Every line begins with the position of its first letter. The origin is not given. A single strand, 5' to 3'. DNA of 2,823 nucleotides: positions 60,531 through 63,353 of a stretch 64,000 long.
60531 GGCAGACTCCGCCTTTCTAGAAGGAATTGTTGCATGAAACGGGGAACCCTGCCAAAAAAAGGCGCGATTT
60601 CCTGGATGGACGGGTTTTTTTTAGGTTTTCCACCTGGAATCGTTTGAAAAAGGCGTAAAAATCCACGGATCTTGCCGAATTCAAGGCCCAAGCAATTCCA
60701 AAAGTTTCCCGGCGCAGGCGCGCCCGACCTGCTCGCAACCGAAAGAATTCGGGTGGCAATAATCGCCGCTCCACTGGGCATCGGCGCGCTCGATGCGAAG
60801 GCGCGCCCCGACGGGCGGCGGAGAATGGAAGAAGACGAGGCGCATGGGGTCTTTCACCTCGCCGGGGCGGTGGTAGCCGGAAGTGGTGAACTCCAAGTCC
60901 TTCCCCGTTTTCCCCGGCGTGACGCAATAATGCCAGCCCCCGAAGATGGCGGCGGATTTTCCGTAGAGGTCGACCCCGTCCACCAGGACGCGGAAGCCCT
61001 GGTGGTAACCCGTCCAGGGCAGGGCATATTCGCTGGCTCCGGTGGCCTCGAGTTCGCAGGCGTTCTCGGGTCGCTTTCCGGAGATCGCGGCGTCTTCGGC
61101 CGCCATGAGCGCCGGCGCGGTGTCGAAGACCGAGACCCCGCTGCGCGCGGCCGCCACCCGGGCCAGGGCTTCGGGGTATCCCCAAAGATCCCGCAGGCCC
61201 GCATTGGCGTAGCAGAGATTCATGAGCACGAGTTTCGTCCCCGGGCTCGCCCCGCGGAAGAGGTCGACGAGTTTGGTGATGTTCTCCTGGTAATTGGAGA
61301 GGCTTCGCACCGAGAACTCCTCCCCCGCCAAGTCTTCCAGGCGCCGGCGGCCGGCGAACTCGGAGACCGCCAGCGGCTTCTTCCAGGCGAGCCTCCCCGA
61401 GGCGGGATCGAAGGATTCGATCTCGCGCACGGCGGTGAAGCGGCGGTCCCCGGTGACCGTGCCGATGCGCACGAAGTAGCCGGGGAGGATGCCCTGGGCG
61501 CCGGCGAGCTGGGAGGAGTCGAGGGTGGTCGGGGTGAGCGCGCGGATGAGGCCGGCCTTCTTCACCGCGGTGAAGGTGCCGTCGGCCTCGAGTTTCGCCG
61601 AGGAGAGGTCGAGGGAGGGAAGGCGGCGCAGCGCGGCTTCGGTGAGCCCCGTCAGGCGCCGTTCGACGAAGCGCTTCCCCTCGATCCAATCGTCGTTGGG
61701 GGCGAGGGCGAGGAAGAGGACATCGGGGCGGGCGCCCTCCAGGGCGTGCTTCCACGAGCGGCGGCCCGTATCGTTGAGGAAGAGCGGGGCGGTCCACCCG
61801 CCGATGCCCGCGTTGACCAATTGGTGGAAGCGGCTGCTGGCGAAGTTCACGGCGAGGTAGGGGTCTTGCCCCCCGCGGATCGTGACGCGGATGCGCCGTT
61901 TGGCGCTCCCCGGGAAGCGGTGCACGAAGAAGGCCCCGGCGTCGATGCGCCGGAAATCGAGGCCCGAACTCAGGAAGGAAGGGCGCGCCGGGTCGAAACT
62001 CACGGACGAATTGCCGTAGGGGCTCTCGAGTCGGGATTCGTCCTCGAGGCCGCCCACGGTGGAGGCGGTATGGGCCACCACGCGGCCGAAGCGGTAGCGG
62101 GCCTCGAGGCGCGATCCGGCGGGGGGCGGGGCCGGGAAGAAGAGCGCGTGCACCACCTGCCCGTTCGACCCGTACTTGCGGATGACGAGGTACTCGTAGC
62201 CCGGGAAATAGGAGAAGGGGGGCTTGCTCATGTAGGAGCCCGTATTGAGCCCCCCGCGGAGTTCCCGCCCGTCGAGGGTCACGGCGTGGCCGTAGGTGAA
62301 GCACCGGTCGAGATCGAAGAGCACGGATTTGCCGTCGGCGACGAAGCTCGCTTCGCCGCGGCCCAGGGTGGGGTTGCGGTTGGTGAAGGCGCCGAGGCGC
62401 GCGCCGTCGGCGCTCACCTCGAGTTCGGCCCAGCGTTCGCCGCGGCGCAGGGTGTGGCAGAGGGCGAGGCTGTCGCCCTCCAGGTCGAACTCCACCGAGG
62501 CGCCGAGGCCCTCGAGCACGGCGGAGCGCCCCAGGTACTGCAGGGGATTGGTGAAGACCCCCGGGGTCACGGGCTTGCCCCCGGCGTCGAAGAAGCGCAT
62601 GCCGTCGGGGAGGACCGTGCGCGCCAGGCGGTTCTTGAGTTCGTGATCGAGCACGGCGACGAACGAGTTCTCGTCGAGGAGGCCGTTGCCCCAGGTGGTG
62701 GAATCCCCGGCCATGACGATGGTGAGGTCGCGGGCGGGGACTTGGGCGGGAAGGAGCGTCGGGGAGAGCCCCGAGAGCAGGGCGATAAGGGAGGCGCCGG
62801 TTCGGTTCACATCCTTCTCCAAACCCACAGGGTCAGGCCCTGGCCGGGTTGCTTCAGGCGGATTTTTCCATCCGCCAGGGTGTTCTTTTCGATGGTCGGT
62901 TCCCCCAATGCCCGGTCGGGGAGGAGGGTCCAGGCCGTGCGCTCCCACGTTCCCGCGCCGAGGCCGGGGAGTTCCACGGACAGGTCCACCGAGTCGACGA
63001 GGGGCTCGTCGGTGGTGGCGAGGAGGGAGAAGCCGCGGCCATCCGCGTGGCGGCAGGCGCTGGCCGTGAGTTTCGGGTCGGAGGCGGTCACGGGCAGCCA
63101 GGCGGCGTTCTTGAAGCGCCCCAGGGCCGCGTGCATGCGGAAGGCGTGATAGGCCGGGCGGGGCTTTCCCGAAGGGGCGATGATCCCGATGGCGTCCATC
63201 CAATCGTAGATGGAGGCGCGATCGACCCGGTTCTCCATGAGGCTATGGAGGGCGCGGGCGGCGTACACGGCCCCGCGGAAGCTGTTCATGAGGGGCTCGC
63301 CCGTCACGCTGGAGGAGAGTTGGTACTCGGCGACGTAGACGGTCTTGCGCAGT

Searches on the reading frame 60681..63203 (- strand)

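Call 49: search_protein_families(library=pfam, proteins=[window:60681-63203:-], max_evalue=0.0001)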
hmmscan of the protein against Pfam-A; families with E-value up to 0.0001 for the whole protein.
window:60681-63203:- (840 aa): 1 family
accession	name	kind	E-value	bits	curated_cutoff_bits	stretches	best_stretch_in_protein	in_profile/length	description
PF13472.12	Lipase_GDSL_2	-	5.3e-09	37.3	32.9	0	448-529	21-101/178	GDSL-like Lipase/Acylhydrolase family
